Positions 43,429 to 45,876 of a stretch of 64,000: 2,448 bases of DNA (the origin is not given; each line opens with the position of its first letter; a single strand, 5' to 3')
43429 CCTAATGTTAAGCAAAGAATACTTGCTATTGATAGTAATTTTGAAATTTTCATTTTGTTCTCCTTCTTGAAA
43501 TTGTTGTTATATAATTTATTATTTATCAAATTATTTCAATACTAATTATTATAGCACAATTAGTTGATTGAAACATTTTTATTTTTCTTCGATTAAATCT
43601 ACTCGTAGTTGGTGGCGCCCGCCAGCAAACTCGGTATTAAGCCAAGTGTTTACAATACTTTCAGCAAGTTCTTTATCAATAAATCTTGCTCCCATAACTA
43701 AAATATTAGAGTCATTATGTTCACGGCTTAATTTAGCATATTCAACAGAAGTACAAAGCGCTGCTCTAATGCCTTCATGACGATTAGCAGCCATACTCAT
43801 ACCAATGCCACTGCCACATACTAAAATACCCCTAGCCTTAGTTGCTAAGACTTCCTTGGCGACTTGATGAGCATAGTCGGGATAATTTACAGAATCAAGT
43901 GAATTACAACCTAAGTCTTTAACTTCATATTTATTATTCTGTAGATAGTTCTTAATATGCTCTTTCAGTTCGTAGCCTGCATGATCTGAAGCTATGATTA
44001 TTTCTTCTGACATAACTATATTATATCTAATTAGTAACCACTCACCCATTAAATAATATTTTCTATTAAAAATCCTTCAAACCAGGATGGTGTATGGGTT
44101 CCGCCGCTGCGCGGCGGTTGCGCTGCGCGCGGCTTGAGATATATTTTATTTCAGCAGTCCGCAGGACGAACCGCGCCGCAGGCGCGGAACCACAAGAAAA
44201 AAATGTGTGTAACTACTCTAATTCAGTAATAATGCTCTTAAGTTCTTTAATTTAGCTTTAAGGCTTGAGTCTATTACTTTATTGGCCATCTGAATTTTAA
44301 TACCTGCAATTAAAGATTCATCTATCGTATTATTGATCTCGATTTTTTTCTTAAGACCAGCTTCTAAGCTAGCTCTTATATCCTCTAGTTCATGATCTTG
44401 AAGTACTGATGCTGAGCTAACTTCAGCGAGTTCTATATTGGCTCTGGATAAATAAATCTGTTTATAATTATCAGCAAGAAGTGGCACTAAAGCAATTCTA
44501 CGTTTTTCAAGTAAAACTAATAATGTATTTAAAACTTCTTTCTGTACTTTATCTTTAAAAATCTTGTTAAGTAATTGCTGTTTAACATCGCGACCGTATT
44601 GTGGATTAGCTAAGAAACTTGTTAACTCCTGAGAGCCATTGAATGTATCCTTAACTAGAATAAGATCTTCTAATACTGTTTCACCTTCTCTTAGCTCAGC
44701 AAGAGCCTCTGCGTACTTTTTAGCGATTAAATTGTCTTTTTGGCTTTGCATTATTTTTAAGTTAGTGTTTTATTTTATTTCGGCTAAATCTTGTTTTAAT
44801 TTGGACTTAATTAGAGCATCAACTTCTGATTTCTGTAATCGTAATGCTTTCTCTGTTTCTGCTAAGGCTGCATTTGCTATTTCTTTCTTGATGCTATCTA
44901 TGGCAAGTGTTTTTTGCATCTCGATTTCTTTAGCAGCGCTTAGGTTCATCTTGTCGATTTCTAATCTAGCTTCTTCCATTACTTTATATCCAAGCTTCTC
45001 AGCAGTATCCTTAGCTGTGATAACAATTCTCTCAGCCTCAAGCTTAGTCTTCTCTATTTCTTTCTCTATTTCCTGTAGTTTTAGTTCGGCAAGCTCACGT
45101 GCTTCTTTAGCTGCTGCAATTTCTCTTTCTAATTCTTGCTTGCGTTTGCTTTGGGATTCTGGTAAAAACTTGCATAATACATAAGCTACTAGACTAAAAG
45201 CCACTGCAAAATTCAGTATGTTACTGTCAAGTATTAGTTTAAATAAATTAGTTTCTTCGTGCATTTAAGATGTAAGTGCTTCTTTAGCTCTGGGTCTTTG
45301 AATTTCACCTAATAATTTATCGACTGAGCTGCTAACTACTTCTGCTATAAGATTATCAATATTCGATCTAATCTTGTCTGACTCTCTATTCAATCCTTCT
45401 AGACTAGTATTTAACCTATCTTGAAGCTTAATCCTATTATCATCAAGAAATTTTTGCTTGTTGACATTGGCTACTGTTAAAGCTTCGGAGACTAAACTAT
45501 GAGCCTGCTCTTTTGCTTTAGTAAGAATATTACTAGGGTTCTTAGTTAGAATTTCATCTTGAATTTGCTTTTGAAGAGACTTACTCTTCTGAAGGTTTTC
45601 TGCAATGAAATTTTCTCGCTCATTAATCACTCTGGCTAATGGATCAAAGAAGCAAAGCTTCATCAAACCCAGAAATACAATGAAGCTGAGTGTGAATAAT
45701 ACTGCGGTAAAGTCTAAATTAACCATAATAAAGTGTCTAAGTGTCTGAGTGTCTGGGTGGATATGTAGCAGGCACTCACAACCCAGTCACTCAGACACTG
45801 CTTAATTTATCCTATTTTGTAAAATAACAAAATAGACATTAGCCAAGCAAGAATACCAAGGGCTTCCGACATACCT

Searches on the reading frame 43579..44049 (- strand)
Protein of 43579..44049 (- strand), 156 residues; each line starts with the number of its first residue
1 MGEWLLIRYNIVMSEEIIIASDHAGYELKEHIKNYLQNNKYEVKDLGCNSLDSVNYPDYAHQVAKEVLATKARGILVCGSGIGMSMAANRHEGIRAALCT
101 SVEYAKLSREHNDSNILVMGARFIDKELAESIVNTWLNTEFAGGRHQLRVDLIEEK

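Call 52: search_protein_families(library=pfam, proteins=[window:43579-44049:-], max_evalue=0.001)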
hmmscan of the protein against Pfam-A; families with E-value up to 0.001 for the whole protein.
window:43579-44049:- (156 aa): 1 family
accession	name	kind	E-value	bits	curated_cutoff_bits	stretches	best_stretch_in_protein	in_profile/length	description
PF02502.23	LacAB_rpiB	-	2.4e-59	199.7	24.7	1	17-153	1-138/138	Ribose/Galactose Isomerase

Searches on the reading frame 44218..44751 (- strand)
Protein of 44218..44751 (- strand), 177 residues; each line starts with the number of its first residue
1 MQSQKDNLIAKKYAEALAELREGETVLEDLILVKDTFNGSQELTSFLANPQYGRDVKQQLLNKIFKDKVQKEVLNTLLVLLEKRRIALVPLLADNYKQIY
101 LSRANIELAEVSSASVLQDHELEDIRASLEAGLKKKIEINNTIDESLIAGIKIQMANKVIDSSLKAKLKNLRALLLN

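Call 52: search_protein_families(library=pfam, proteins=[window:44218-44751:-], max_evalue=0.001)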
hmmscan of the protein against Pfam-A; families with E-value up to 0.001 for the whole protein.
window:44218-44751:- (177 aa): 1 family
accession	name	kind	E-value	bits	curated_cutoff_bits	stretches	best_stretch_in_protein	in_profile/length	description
PF00213.23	OSCP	-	9.9e-39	133.6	22.3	1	9-174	1-171/172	ATP synthase delta (OSCP) subunit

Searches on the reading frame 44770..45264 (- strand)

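Call 52: search_protein_families(library=pfam, proteins=[window:44770-45264:-], max_evalue=0.001)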
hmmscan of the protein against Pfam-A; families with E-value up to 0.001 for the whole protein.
window:44770-45264:- (164 aa): 1 family
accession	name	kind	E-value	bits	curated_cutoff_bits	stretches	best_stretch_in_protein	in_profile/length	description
PF00430.23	ATP-synt_B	-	3.2e-14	53.6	28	1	12-141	2-131/132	ATP synthase B/B' CF(0)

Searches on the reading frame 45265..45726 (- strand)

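Call 52: search_protein_families(library=pfam, proteins=[window:45265-45726:-], max_evalue=0.001)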
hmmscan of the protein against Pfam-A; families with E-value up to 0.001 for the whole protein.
window:45265-45726:- (153 aa): 1 family
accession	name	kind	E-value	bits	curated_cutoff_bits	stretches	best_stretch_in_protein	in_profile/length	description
PF00430.23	ATP-synt_B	-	7.8e-13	49.1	28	1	9-139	3-131/132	ATP synthase B/B' CF(0)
